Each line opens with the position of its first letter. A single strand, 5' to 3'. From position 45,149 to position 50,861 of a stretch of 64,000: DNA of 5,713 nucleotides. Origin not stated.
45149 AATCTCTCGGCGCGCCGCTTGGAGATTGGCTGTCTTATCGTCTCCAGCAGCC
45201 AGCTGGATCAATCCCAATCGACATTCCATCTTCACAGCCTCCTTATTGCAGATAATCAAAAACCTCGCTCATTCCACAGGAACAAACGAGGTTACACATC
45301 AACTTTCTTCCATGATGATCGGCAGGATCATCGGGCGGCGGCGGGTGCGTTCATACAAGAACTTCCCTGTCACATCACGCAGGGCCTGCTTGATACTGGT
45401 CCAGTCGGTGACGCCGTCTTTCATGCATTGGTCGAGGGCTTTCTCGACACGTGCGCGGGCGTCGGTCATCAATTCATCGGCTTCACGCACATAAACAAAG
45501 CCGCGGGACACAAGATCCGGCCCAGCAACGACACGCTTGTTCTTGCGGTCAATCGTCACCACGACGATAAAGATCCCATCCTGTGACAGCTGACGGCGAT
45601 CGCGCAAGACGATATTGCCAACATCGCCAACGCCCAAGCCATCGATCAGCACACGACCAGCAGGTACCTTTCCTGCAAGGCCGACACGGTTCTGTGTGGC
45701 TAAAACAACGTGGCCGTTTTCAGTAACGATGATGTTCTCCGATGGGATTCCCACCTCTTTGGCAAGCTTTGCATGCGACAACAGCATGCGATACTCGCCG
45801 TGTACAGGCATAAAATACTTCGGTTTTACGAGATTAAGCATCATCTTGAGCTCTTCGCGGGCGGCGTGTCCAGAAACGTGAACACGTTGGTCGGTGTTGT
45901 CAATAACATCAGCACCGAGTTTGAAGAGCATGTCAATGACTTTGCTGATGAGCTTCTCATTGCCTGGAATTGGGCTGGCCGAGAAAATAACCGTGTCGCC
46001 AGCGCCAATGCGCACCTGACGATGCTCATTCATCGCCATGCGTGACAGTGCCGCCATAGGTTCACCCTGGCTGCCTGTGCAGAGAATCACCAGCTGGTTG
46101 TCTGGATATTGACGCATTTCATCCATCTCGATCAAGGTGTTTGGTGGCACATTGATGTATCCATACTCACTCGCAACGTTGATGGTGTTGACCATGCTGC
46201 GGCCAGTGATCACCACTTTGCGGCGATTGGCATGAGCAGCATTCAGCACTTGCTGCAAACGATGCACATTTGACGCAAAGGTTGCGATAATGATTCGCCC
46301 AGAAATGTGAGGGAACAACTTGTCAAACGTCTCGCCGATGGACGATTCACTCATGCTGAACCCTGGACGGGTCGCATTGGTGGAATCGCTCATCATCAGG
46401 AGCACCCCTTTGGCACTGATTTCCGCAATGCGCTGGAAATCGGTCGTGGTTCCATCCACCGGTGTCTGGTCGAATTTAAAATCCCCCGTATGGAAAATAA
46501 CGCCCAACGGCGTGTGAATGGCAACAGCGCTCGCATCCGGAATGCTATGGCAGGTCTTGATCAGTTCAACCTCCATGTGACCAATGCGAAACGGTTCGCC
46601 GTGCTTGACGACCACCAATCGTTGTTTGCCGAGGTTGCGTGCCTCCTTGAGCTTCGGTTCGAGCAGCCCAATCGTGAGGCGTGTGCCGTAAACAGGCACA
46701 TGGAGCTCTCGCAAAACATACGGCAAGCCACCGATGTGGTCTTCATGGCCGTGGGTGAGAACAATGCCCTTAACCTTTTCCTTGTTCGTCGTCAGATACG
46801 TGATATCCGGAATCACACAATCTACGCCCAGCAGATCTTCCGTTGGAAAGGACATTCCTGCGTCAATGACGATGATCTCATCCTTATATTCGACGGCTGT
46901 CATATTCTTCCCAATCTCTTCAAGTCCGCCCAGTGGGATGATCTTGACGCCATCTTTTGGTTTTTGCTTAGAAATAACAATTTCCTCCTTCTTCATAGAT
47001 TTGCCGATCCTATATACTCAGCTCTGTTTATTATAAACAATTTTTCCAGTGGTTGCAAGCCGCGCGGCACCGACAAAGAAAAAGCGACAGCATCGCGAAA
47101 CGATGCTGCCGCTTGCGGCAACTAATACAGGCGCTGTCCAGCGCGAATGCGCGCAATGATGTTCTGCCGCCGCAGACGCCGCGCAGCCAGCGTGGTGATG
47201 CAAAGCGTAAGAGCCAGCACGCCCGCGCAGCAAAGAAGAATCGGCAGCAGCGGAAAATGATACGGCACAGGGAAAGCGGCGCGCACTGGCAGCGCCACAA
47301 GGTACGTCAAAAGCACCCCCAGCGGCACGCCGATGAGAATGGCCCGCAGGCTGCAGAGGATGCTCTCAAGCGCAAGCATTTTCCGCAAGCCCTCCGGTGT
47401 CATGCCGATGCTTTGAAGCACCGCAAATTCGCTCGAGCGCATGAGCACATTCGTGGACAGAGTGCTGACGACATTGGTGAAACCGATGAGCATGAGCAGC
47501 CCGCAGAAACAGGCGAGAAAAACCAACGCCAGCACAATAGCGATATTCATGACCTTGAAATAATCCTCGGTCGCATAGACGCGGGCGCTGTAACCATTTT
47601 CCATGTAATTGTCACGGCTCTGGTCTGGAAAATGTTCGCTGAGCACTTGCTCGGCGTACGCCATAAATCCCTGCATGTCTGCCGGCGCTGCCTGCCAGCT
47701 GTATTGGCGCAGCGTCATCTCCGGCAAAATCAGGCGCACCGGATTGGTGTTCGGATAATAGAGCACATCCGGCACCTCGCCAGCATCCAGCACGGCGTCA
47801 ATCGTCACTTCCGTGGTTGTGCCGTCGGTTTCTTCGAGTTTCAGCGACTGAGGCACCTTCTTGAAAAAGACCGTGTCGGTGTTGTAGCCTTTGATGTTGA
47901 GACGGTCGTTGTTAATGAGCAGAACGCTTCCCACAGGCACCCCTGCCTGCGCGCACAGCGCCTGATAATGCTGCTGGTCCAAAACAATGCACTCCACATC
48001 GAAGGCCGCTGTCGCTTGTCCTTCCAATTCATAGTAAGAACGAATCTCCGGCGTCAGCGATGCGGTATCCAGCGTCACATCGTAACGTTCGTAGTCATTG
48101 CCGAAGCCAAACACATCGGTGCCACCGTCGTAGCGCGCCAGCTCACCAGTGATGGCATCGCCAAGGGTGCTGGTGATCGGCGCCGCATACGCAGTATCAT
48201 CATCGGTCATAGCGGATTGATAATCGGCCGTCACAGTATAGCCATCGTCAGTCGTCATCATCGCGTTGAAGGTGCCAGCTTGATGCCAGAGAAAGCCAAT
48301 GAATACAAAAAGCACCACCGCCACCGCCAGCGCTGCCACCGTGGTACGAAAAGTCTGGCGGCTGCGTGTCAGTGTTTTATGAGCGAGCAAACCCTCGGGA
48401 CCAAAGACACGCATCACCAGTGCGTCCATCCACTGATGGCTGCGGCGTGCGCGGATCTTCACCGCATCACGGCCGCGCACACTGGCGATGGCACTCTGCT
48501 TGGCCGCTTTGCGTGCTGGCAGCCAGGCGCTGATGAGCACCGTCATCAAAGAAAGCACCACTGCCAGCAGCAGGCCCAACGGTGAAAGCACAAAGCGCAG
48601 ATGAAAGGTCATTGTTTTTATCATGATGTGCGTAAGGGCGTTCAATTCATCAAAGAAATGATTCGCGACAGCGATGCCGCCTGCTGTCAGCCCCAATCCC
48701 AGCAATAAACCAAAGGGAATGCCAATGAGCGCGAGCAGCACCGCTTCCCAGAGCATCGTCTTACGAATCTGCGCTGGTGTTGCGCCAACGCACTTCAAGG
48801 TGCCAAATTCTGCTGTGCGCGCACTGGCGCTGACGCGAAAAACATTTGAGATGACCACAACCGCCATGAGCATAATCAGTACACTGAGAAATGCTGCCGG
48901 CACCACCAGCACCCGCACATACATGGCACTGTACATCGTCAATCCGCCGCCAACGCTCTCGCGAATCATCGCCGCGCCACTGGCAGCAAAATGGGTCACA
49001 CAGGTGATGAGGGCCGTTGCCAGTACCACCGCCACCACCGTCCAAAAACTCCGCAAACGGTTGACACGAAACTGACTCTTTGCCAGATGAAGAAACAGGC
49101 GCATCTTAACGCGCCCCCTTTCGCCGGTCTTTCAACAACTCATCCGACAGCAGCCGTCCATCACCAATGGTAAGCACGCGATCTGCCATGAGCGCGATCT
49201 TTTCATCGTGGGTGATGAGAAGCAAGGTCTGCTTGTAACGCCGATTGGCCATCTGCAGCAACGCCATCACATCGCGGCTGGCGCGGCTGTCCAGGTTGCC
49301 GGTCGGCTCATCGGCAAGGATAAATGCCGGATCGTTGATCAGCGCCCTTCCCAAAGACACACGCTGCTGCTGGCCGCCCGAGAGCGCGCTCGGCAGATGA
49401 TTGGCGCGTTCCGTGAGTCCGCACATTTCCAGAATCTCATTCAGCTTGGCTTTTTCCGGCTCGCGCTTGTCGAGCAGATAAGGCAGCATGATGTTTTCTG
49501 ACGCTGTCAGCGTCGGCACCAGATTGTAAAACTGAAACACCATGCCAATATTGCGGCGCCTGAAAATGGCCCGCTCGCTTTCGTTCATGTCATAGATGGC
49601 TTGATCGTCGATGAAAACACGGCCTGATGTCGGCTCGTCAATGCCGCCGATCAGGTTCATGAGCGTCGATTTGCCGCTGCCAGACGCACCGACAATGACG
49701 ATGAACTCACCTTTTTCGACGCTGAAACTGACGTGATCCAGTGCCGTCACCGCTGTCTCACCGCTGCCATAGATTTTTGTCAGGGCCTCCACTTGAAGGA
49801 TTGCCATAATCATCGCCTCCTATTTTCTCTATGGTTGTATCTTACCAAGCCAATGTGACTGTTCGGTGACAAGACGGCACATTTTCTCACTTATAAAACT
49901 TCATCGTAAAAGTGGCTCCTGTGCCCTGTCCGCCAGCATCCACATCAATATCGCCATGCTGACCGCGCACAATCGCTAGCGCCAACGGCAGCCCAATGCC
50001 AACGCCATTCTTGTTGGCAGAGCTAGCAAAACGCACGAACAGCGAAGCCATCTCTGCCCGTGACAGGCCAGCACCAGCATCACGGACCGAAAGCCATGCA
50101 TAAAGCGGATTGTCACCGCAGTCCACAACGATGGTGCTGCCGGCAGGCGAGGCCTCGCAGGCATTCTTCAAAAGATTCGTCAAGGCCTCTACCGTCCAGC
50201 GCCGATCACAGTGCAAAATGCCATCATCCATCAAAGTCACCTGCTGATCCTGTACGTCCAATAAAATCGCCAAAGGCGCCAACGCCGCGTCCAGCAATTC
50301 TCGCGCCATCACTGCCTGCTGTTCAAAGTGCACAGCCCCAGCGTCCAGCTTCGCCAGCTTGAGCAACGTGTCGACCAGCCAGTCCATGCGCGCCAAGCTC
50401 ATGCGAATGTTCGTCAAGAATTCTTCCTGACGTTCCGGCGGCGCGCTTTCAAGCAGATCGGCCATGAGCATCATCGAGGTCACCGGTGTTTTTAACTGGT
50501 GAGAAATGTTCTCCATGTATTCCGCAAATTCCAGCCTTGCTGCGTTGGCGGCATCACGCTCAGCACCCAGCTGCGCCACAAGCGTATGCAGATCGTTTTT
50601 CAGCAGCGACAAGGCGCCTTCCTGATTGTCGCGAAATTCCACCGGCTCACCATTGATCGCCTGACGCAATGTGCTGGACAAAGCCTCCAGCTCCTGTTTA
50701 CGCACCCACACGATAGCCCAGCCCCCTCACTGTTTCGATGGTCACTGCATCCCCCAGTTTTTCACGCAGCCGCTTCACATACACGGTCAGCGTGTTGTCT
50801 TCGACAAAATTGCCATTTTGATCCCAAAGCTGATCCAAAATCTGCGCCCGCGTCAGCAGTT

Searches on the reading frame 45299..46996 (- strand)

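Call 52: search_protein_families(library=pfam, proteins=[window:45299-46996:-], max_evalue=0.00001)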
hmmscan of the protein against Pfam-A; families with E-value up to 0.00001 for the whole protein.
window:45299-46996:- (565 aa): 5 families
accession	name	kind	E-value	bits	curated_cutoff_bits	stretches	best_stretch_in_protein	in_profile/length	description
PF22505.1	RNase_J_b_CASP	-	1.7e-54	183.4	27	1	233-357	2-126/126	Ribonuclease J, beta-CASP domain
PF17770.6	RNase_J_C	-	2.7e-35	121.8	23.8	1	463-563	1-101/102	Ribonuclease J C-terminal domain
PF07521.17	RMMBL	-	5.4e-16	58.8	21.6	1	372-418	11-59/63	Zn-dependent metallo-hydrolase RNA specificity domain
PF00753.33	Lactamase_B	-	4.5e-15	56.5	22.7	1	30-176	6-153/196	Metallo-beta-lactamase superfamily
PF12706.13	Lactamase_B_2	-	5.5e-11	42.9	27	1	71-174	27-144/200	Beta-lactamase superfamily domain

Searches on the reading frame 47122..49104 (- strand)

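Call 52: search_protein_families(library=pfam, proteins=[window:47122-49104:-], max_evalue=0.00001)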
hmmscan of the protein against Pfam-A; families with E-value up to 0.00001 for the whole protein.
window:47122-49104:- (660 aa): 1 family
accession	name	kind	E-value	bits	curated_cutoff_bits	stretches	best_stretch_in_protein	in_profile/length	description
PF02687.27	FtsX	-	1.6e-37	128.7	25.5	2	533-649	3-120/120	FtsX-like permease C-terminal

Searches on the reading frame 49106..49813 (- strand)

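Call 52: search_protein_families(library=pfam, proteins=[window:49106-49813:-], max_evalue=0.00001)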
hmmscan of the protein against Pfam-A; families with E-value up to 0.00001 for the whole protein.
window:49106-49813:- (235 aa): 2 families
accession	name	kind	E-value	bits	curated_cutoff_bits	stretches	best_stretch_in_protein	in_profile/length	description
PF00005.33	ABC_tran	-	6.9e-36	124.3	25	1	25-171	1-136/137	ABC transporter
PF02463.25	SMC_N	-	2.4e-07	30.8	40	1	35-216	24-211/220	RecF/RecN/SMC N terminal domain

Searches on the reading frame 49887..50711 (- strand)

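Call 52: search_protein_families(library=pfam, proteins=[window:49887-50711:-], max_evalue=0.00001)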
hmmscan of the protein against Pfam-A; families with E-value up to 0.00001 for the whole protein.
window:49887-50711:- (274 aa): 2 families
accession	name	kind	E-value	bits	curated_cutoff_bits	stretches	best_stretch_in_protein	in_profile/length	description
PF00512.31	HisKA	-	7.2e-14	52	26.9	1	66-125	6-66/66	His Kinase A (phospho-acceptor) domain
PF02518.31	HATPase_c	-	3.5e-13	50.4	26.4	1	169-271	2-108/111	Histidine kinase-, DNA gyrase B-, and HSP90-like ATPase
